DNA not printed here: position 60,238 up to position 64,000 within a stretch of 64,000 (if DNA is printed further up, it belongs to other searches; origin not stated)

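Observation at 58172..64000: MoxR / DUF58 / transglutaminase-like triad, with the TgpA-type component carrying a giant poly-acidic insertion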

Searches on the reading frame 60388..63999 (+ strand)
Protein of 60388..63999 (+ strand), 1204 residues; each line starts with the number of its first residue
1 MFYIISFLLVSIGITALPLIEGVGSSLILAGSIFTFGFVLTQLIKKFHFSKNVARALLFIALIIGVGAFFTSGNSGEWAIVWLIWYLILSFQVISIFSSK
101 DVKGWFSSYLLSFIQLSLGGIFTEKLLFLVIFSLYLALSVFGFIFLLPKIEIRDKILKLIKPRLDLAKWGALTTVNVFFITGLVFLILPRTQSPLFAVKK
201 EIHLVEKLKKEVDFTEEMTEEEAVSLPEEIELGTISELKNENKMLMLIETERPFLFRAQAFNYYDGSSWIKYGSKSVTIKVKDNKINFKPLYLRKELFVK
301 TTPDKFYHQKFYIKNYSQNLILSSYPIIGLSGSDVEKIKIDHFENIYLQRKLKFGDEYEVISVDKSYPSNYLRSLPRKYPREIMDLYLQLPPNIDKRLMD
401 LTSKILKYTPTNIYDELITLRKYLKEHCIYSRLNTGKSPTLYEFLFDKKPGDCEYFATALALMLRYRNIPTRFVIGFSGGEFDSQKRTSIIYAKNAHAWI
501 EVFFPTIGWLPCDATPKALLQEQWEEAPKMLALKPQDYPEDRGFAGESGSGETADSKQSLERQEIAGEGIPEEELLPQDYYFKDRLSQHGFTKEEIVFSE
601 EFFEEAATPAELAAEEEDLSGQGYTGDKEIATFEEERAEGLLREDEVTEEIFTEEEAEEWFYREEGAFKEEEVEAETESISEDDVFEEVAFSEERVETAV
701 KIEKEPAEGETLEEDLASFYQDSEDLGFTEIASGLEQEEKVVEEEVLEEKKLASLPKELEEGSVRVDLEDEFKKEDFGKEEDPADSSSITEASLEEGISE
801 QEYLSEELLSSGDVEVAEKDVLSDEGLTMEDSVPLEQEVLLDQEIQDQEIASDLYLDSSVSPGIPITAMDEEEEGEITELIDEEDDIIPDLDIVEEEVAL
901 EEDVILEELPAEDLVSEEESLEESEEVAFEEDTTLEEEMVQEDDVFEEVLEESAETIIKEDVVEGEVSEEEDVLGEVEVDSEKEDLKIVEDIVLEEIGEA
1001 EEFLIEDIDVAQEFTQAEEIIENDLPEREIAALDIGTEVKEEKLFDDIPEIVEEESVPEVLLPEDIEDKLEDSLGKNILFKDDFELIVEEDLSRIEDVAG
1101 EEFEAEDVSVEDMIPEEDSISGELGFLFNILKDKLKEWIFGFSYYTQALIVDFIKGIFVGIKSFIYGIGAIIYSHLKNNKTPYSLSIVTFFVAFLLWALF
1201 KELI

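Call 7: search_protein_families(library=pfam, proteins=[window:60388-63999:+], max_evalue=0.01)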
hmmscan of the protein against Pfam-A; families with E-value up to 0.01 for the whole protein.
window:60388-63999:+ (1204 aa): 2 families
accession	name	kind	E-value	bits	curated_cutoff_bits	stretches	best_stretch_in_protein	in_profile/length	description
PF01841.26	Transglut_core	-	4.1e-19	69.3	23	1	410-514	11-108/108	Transglutaminase-like superfamily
PF11992.13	TgpA_N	-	2.9e-13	50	30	1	8-364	2-328/333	TgpA N-terminal domain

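Call 8: search_protein_families(library=ncbifam, proteins=[window:60388-63999:+], max_evalue=0.01)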
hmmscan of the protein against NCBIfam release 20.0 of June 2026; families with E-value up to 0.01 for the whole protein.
window:60388-63999:+ (1204 aa): 0 families

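Call 48: predict_structure(alignment_id=A1)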
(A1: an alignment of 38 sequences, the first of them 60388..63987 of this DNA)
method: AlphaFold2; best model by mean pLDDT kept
length: 1200 residues; sequences in the alignment: 38
mean_pLDDT: 58.9   pTM: 0.50
mean pLDDT of the five models: 58.9, 57.3, 57.0, 56.9, 56.1
residues with pLDDT >= 90: 240; 70-90: 216; 50-70: 140; < 50: 604
segments of 3 or more residues with pLDDT < 50: 194-201, 519-571, 578-712, 714-838, 851-947, 953-955, 957-987, 996-1124, 1179-1184, 1198-1200
pLDDT, mean of each block of 10 residues (from residue 1): 87 80 66 81 80 85 80 62 83 83 86 87 82 88 79 54 68 78 72 48 57 52 90 91 93 94 97 91 91 83 89 94 95 92 94 93 92 96 95 96 98 97 95 78 92 96 98 95 85 96 95 77 41 32 36 36 36 49 42 35 40 42 34 35 39 41 36 33 34 33 33 46 35 31 34 33 39 39 36 36 34 33 32 44 58 36 31 34 33 32 32 33 32 30 46 48 33 32 43 50 40 37 32 29 32 33 38 31 29 33 30 32 59 66 58 62 67 61 55 52
secondary structure, 60 per line:
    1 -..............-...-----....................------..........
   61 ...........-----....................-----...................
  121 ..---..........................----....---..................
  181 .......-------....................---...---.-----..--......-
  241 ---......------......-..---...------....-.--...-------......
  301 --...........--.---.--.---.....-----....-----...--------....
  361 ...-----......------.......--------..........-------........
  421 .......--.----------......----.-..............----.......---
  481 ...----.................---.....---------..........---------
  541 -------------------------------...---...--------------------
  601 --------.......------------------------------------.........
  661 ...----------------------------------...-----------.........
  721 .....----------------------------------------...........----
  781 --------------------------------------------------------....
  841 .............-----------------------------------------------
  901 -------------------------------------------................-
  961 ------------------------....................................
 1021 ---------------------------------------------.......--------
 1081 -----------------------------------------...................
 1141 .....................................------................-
elements in order (helices of 4 or more, strands of 3 or more residues): H2-15 H25-44 H51-71 H77-96 H102-122 H126-151 H156-159 H163-187 H195-214 H234-239 E244-249 E256-261 E268-270 E277-280 E285-287 H295-300 E306-313 E327-331 E337-340 E346-348 E357-363 H369-374 H381-387 H396-405 H413-427 H441-446 H453-466 E471-477 E481-483 E488-492 E496-504 E508-512 H522-531 H609-615 H652-663 H712-725 H766-776 H837-853 H944-959 H985-1020 H1066-1072 H1122-1177 H1184-1199

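Call 52: fold_search(model_id=the predicted structure, library=pdb)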
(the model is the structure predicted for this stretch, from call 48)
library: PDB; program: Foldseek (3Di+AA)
matches with E <= 10: 94; with E <= 0.001: 6
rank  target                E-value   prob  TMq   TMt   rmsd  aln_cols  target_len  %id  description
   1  6g49                  1.3e-18  1.00  0.20  0.77   5.6       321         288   19  Crystal structure of the periplasmic domain of TgpA from Pseudomonas aeruginosa (released 2019-04-10)
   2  6g4h                  3.3e-18  1.00  0.20  0.78   5.0       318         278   19  Crystal structure of the periplasmic domain of TgpA from Pseudomonas aeruginosa bound to ethylmercury (released 2019-04-10)
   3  3isr_A                4.5e-07  1.00  0.12  0.43  10.6       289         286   15  The Crystal Structure of a Putative Cysteine Protease from Cytophaga hutchinsonii to 1.9A (released 2009-09-08)
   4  3isr_C                6.6e-07  1.00  0.12  0.43  11.3       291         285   14  The Crystal Structure of a Putative Cysteine Protease from Cytophaga hutchinsonii to 1.9A (released 2009-09-08)
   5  3isr_B                1.9e-06  1.00  0.12  0.42  11.3       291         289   13  The Crystal Structure of a Putative Cysteine Protease from Cytophaga hutchinsonii to 1.9A (released 2009-09-08)
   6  9crn                  7.8e-04  1.00  0.09  0.26  11.8       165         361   15  Crystal structure of Streptococcus pyogenes TglA (released 2024-08-14)
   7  9oc6_A                2.8e-01  0.04  0.03  0.13  17.1       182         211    6  Crystal structure of receptor FcRn bound to Human Astrovirus 6 spike (released 2025-11-19)
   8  9wyg                  3.2e-01  0.02  0.03  0.11  17.7       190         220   10  Crystal structure of HAstV8 spike (released 2026-02-11)
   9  9dbt_E                3.5e-01  0.03  0.04  0.13  18.1       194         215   10  Crystal structure of human astrovirus 1 capsid spike bound to human neonatal Fc receptor (released 2025-09-03)
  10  3qsq                  4.6e-01  0.03  0.03  0.12  17.9       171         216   10  Crystal structure of the projection domain of the human astrovirus capsid protein (released 2011-07-20)
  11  1epw                  4.8e-01  0.03  0.05  0.05  25.4       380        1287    9  CRYSTAL STRUCTURE OF CLOSTRIDIUM NEUROTOXIN TYPE B (released 2000-11-01)
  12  7rk1_B                5.7e-01  0.02  0.03  0.11  18.0       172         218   12  Crystal structure of the human astrovirus serotype 8 capsid spike in complex with scFv 3E8, an astrovirus-neutralizing (released 2021-10-13)
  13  8jts                  6.3e-01  0.08  0.05  0.10  19.9       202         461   15  hOCT1 in complex with metformin in outward open conformation (released 2024-03-27)
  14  1d2s                  7.1e-01  0.01  0.03  0.12  15.5       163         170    8  CRYSTAL STRUCTURE OF THE N-TERMINAL LAMININ G-LIKE DOMAIN OF SHBG IN COMPLEX WITH DIHYDROTESTOSTERONE (released 2000-06-28)
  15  8tte_A                8.7e-01  0.15  0.07  0.16  11.1       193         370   14  Protonated state of NorA at pH 5.0 (released 2024-05-29)
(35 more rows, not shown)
